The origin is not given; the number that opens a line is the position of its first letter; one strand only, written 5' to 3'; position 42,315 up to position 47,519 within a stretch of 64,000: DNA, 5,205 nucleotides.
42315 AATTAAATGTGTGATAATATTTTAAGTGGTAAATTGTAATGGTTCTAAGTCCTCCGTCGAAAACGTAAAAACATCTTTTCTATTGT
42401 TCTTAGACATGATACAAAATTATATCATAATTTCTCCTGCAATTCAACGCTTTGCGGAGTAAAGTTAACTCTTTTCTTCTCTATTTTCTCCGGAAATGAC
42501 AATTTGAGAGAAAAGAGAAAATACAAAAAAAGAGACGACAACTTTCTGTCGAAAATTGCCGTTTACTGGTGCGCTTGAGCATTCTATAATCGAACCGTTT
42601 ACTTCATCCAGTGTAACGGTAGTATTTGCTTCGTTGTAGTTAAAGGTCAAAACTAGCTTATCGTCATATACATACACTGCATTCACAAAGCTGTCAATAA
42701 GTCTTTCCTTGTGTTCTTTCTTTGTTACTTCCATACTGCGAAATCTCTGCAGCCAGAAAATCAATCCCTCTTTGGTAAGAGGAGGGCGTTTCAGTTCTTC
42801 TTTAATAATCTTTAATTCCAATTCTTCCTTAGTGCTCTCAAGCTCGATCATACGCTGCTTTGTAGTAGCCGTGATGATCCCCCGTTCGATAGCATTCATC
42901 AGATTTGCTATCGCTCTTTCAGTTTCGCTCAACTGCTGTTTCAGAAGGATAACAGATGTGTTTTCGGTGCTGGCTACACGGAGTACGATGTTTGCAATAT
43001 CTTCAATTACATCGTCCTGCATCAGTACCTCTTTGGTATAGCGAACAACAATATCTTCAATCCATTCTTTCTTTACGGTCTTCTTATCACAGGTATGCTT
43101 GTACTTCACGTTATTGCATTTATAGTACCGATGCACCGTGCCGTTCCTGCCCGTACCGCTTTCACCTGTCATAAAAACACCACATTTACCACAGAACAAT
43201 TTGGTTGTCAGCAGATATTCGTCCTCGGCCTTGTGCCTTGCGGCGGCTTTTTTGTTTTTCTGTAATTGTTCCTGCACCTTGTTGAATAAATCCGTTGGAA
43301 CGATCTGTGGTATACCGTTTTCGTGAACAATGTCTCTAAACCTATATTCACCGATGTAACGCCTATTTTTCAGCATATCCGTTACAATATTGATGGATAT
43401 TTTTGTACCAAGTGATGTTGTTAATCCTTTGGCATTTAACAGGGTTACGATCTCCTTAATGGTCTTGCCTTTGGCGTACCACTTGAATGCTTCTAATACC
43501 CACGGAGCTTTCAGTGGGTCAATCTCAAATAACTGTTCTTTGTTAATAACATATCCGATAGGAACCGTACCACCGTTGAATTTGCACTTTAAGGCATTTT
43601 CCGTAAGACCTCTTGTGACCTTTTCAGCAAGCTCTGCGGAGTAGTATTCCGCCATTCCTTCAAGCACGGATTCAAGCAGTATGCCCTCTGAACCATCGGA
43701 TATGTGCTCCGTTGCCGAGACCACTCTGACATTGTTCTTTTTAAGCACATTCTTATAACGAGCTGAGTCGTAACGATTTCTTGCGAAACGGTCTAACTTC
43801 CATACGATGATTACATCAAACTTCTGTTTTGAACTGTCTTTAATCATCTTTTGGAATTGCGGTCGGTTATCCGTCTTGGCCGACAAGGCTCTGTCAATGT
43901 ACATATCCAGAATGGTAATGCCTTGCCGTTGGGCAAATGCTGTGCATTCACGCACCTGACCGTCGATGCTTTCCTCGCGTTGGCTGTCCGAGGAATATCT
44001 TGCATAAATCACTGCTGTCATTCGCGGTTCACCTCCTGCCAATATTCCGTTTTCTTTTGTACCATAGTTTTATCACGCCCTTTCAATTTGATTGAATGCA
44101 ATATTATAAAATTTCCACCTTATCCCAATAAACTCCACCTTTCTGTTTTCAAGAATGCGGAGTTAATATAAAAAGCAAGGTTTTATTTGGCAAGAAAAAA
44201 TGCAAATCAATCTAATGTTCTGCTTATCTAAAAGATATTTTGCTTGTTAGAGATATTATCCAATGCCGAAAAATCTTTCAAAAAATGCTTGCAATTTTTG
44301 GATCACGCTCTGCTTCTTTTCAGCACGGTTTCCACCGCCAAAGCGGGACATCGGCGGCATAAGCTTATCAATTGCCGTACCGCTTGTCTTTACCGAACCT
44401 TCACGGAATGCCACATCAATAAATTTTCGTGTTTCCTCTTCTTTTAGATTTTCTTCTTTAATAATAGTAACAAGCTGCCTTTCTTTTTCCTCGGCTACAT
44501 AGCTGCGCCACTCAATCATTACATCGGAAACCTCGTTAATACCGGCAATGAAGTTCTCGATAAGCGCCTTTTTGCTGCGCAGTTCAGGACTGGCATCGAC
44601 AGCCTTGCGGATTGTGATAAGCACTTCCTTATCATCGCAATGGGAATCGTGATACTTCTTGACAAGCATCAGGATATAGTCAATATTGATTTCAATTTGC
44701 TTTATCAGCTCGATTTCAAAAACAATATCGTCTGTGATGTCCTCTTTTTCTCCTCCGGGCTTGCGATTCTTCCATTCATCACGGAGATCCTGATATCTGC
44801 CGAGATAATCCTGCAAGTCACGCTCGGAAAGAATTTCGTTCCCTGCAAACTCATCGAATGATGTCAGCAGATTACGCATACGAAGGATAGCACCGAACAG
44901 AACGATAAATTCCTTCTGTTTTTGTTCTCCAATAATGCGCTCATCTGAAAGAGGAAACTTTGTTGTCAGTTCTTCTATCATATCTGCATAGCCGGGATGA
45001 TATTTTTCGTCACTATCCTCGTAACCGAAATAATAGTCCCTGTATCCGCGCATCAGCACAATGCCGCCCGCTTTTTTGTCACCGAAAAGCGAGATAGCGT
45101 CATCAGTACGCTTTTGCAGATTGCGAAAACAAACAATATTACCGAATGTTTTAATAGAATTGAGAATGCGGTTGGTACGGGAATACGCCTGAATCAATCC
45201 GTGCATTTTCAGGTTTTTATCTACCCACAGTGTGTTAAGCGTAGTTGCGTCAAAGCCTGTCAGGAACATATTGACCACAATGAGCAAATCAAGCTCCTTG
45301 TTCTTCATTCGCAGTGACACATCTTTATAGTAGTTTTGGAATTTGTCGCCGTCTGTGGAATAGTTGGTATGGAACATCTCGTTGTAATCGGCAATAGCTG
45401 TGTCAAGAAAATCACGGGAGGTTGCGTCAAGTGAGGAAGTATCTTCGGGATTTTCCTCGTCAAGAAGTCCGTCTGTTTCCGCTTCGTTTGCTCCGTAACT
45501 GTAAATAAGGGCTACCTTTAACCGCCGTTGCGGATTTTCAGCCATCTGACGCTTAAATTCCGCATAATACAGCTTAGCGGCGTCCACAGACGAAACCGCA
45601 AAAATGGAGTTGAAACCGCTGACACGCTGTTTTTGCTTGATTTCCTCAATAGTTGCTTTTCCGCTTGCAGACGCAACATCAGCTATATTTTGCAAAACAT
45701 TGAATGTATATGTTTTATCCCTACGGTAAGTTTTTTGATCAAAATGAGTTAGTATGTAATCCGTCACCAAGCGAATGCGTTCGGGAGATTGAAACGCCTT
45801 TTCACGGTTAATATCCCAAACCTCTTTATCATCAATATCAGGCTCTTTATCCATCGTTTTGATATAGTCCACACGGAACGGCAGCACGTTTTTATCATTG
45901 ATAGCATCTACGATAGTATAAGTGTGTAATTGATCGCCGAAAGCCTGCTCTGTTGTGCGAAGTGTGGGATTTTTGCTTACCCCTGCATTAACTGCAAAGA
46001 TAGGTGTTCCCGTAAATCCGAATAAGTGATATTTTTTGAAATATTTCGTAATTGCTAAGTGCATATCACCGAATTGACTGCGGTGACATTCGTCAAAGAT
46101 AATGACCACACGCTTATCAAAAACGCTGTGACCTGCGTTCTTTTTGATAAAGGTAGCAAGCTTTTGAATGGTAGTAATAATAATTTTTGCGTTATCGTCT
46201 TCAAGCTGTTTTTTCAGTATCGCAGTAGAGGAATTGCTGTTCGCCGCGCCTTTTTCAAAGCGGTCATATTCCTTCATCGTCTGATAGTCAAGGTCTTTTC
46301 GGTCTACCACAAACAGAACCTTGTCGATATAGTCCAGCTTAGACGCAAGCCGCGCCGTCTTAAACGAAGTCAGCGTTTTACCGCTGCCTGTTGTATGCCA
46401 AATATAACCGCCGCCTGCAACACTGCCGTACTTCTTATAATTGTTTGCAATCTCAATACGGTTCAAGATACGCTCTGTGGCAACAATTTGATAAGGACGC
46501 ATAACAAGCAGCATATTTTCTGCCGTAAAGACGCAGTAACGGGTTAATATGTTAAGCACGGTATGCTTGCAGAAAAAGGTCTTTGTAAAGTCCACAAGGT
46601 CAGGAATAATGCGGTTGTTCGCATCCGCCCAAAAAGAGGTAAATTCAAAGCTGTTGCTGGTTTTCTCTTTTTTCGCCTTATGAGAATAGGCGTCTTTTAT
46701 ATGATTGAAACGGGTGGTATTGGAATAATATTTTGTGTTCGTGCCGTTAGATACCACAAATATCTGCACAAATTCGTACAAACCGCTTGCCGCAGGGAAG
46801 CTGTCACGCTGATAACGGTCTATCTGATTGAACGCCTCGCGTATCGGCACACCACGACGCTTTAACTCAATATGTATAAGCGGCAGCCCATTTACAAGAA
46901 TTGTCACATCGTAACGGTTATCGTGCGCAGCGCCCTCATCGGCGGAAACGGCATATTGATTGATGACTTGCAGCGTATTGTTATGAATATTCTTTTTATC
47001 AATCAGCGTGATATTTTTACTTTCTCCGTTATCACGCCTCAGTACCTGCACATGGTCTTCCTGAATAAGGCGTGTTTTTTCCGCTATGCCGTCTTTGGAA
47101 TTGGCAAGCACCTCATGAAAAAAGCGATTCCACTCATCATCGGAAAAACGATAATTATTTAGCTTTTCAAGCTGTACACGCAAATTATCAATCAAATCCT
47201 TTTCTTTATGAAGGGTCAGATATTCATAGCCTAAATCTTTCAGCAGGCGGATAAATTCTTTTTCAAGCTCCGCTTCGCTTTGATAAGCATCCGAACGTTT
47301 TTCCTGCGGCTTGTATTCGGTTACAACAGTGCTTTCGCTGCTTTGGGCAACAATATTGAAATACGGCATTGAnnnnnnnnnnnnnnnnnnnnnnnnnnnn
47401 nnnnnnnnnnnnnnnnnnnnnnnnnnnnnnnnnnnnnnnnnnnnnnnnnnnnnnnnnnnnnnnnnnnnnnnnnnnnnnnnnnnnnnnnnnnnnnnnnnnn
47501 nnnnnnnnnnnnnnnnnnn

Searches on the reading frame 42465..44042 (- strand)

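Call 73: search_protein_families(library=pfam, proteins=[window:42465-44042:-], max_evalue=0.001)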
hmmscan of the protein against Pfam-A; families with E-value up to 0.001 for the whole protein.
window:42465-44042:- (525 aa): 3 families
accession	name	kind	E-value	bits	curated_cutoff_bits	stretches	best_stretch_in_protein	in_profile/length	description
PF00239.26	Resolvase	-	1.9e-31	109.6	23.3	1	10-150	1-140/145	Resolvase, N terminal domain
PF07508.19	Recombinase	-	9.5e-16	58.4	21.1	1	178-263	3-102/102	Recombinase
PF13408.12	Zn_ribbon_recom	-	1.5e-12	48.2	25.3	1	277-334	1-55/58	Recombinase zinc beta ribbon domain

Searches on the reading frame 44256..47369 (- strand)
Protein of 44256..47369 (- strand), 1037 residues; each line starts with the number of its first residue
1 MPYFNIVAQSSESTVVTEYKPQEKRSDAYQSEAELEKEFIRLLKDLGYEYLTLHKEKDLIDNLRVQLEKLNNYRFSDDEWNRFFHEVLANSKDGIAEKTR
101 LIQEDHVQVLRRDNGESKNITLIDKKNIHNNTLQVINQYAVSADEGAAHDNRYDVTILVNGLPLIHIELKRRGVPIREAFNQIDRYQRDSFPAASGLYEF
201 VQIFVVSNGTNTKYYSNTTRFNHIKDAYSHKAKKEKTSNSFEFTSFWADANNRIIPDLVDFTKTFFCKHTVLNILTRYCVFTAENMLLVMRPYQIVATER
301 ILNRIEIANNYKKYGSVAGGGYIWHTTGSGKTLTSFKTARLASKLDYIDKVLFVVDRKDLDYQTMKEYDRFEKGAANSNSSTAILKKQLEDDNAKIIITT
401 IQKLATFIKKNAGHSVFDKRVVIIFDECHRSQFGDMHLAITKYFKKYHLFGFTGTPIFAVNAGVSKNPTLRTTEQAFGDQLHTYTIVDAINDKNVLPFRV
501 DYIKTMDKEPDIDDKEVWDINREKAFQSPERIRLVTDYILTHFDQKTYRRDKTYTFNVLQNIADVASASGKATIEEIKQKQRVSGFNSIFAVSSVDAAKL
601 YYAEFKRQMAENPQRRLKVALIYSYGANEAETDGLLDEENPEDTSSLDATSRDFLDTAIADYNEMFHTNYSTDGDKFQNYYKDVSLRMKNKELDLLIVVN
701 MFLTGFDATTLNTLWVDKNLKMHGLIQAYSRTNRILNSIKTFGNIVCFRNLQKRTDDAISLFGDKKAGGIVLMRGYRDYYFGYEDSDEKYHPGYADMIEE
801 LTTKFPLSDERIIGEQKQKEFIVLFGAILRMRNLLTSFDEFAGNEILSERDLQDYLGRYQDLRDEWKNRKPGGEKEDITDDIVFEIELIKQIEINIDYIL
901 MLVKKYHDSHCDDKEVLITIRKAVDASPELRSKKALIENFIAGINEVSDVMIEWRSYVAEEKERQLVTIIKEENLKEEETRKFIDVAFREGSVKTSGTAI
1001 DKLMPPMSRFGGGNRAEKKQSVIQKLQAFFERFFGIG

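Call 73: search_protein_families(library=pfam, proteins=[window:44256-47369:-], max_evalue=0.001)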
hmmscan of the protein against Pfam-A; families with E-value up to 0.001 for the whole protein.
window:44256-47369:- (1037 aa): 6 families
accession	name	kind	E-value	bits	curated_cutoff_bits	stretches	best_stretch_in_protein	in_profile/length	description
PF12008.13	EcoR124_C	-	1.1e-71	242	23.1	1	772-1033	2-260/260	Type I restriction and modification enzyme - subunit R C terminal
PF22679.2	T1R_D3-like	-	1.9e-60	204.3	27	1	585-750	2-158/158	Type I restriction enzyme subunit R domain 3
PF18766.7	SWI2_SNF2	-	1.7e-55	188.6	26.7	1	293-521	1-207/221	SWI2/SNF2 ATPase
PF04313.20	HSDR_N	-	5.3e-51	173.7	25.1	1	29-222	1-197/198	Type I restriction enzyme R protein N terminus (HSDR_N)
PF04851.21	ResIII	-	5.8e-40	137.3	22.5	1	289-457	3-163/164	Type III restriction enzyme, res subunit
PF00270.35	DEAD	-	3.9e-09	36.9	26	1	326-456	22-160/167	DEAD/DEAH box helicase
